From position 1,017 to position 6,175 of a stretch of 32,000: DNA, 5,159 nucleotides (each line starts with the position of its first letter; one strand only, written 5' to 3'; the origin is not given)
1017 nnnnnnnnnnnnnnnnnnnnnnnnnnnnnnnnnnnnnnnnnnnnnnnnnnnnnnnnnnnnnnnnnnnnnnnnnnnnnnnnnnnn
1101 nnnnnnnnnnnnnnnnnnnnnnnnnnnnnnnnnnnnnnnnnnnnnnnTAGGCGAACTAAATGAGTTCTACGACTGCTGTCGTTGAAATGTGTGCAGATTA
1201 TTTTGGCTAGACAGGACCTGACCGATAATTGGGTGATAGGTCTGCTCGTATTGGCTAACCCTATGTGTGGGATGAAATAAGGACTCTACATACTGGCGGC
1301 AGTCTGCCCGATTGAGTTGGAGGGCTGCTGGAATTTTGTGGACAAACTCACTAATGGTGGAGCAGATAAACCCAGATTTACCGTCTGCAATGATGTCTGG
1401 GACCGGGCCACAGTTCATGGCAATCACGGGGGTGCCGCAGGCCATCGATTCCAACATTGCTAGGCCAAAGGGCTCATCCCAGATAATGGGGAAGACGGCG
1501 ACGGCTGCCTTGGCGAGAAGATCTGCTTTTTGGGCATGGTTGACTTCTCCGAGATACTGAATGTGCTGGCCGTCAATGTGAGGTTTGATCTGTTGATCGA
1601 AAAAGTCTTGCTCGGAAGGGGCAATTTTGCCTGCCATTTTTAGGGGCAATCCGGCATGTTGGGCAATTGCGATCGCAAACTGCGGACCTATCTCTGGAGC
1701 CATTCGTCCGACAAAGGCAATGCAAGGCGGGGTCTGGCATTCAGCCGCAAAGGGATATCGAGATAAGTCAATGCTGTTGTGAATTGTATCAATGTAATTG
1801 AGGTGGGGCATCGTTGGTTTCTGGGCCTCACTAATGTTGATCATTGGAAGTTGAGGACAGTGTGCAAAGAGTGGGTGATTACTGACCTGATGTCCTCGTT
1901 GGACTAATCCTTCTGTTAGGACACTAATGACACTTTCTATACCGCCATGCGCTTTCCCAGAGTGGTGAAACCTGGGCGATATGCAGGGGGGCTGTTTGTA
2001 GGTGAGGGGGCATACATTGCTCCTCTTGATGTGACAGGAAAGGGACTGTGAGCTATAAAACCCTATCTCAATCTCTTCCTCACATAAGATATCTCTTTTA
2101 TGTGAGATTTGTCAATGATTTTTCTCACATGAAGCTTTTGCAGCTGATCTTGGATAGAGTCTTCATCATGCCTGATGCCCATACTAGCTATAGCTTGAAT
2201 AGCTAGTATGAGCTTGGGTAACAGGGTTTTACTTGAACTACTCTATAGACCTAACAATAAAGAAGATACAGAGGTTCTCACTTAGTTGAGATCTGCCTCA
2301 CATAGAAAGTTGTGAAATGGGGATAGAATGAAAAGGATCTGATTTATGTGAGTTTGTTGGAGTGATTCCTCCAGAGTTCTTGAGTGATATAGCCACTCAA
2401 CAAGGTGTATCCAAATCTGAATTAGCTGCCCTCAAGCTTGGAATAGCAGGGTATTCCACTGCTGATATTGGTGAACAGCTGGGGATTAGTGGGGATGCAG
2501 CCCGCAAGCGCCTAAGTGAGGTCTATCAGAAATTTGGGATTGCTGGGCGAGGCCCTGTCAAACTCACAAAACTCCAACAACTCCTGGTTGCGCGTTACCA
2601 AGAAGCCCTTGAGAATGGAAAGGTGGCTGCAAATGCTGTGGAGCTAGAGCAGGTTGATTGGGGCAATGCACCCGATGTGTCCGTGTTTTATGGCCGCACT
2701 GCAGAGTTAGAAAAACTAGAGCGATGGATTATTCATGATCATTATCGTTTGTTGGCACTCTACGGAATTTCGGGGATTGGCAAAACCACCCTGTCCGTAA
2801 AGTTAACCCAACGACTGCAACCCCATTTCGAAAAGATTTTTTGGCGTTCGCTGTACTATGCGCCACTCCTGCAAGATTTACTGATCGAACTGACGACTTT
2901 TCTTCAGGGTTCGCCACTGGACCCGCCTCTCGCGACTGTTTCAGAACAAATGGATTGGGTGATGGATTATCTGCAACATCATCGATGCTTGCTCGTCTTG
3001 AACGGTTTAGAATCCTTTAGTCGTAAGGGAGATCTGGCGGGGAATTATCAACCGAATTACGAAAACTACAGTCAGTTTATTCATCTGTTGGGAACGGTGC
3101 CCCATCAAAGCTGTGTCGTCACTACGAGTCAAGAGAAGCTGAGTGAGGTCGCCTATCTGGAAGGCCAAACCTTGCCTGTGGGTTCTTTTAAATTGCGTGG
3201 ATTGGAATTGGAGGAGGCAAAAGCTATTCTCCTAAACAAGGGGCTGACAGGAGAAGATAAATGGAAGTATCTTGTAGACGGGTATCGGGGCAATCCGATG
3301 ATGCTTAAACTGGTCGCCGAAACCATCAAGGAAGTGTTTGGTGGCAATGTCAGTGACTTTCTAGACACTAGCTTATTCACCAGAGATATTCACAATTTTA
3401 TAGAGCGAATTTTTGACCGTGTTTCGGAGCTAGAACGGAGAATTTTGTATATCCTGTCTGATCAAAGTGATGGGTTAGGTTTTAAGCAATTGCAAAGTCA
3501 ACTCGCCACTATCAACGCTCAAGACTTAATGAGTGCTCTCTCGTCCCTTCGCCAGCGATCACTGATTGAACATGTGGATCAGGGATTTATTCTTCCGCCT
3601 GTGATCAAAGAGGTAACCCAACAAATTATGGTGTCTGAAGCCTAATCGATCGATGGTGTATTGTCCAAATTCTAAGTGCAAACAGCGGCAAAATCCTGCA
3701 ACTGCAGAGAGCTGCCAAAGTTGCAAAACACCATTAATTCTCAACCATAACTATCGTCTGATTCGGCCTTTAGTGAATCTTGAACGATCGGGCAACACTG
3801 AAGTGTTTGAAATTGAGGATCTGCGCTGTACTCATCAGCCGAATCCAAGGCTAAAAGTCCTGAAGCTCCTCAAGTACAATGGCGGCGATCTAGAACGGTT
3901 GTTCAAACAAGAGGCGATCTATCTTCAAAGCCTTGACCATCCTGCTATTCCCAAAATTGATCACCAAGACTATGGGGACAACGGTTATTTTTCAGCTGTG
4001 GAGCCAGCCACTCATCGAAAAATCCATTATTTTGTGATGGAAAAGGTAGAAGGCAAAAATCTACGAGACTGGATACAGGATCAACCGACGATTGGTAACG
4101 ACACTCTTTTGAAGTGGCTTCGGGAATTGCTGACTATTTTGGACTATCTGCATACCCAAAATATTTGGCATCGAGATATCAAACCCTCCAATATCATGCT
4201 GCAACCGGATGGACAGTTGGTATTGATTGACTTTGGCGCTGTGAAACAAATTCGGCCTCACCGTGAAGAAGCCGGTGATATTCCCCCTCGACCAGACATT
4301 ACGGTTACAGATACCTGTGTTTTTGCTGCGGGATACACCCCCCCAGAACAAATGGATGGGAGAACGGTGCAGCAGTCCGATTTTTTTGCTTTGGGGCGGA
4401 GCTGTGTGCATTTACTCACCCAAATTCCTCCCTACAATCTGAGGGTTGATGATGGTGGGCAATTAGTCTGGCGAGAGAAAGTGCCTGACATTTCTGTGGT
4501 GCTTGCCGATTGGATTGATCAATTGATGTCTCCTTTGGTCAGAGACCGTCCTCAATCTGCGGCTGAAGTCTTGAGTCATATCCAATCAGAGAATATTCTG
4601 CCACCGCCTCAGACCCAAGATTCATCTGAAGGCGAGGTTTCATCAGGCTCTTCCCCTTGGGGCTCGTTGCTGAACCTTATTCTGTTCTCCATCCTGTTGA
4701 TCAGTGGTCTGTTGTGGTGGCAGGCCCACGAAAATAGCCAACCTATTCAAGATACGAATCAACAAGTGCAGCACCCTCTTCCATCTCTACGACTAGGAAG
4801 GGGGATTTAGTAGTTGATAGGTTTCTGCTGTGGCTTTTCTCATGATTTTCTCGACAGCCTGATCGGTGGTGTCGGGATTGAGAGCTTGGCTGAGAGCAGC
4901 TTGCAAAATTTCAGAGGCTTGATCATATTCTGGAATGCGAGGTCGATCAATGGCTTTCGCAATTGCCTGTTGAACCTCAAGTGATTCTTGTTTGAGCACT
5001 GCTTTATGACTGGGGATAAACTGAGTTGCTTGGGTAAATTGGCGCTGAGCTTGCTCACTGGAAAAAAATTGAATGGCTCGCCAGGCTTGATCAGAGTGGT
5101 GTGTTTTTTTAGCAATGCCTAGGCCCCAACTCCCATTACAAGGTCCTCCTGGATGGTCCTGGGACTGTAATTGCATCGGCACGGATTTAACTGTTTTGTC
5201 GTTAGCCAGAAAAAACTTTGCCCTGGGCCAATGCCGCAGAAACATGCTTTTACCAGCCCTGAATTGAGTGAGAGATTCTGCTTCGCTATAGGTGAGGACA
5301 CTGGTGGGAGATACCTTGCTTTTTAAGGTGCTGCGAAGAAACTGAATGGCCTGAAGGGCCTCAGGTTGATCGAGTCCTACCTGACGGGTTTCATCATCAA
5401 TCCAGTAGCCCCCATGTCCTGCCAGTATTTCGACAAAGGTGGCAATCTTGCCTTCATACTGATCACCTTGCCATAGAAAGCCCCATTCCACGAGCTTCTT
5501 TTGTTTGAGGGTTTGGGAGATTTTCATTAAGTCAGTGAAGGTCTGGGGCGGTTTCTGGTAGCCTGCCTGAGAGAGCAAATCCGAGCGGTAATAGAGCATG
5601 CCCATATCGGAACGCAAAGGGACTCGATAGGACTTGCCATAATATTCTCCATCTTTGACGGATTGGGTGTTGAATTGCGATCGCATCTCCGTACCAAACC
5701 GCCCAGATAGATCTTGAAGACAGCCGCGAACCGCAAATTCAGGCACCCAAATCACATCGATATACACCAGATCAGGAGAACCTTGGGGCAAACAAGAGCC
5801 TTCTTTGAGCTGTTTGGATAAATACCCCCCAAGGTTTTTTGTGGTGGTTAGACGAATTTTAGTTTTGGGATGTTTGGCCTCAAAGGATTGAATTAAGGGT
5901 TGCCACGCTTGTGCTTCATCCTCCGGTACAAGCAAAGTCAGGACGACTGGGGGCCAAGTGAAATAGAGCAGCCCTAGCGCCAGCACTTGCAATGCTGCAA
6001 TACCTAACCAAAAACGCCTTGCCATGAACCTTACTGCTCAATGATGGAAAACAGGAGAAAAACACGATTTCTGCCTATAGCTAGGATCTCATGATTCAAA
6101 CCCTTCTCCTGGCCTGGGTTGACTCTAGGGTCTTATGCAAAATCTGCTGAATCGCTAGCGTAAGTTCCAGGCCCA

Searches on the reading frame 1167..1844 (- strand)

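Call 61: search_protein_families(library=pfam, proteins=[window:1167-1844:-], max_evalue=0.00001)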
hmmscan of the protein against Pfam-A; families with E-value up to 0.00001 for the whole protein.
window:1167-1844:- (225 aa): 2 families
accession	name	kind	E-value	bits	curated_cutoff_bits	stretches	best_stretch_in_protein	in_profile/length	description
PF00534.26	Glycos_transf_1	-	2e-24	86.5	26.4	1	37-178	13-159/172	Glycosyl transferases group 1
PF13692.12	Glyco_trans_1_4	-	3.4e-20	73.2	27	1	40-174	2-139/142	Glycosyl transferases group 1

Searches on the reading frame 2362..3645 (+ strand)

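Call 61: search_protein_families(library=pfam, proteins=[window:2362-3645:+], max_evalue=0.00001)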
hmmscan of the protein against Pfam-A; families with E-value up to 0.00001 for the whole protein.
window:2362-3645:+ (427 aa): 2 families
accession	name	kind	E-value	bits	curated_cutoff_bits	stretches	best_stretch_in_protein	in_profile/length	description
PF00931.28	NB-ARC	-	7.4e-07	29.1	23.5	0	114-213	3-106/248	NB-ARC domain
PF01637.24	ATPase_2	-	2.6e-06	27.8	33.2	1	109-180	1-68/225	ATPase domain predominantly from Archaea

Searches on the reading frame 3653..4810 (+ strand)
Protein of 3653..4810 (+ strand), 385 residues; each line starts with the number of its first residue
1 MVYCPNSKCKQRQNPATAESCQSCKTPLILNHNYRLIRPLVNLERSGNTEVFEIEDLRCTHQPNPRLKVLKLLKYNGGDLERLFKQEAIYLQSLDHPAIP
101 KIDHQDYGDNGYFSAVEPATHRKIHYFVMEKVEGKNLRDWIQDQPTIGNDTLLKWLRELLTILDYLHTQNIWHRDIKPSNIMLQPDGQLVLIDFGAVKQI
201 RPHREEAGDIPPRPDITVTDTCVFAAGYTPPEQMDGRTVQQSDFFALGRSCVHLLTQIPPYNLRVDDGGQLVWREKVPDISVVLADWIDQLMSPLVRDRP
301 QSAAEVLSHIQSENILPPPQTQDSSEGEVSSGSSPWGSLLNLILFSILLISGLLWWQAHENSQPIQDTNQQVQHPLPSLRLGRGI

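Call 61: search_protein_families(library=pfam, proteins=[window:3653-4810:+], max_evalue=0.00001)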
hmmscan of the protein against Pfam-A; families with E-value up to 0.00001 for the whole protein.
window:3653-4810:+ (385 aa): 3 families
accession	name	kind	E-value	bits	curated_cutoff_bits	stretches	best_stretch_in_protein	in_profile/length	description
PF00069.31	Pkinase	-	7.1e-28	98.2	31.7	1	59-304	18-237/263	Protein kinase domain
PF07714.23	PK_Tyr_Ser-Thr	-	1.4e-11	44.7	23.1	1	70-257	33-202/258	Protein tyrosine and serine/threonine kinase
PF03109.22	ABC1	-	1.5e-06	28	22.9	1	126-203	144-220/244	ABC1 atypical kinase-like domain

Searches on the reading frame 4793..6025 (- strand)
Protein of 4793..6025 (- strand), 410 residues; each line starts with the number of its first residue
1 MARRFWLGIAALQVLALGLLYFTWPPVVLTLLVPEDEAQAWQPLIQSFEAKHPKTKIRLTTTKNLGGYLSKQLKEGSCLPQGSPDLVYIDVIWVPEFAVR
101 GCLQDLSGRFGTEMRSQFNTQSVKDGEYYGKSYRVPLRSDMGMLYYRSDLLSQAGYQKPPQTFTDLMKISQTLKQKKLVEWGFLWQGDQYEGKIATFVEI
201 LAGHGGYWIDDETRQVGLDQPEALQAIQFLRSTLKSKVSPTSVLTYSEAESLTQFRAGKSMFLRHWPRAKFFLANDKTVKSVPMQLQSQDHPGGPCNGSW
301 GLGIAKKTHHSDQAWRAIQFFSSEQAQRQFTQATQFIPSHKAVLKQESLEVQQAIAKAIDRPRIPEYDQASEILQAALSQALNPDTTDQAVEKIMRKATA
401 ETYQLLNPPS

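Call 61: search_protein_families(library=pfam, proteins=[window:4793-6025:-], max_evalue=0.00001)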
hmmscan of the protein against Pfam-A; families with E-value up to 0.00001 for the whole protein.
window:4793-6025:- (410 aa): 2 families
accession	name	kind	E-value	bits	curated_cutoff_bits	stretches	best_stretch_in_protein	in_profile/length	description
PF01547.30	SBP_bac_1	-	8e-33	115.2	26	1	37-327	4-306/307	Bacterial extracellular solute-binding protein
PF13416.11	SBP_bac_8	-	3.8e-23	83.1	27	1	44-348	2-270/279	Bacterial extracellular solute-binding protein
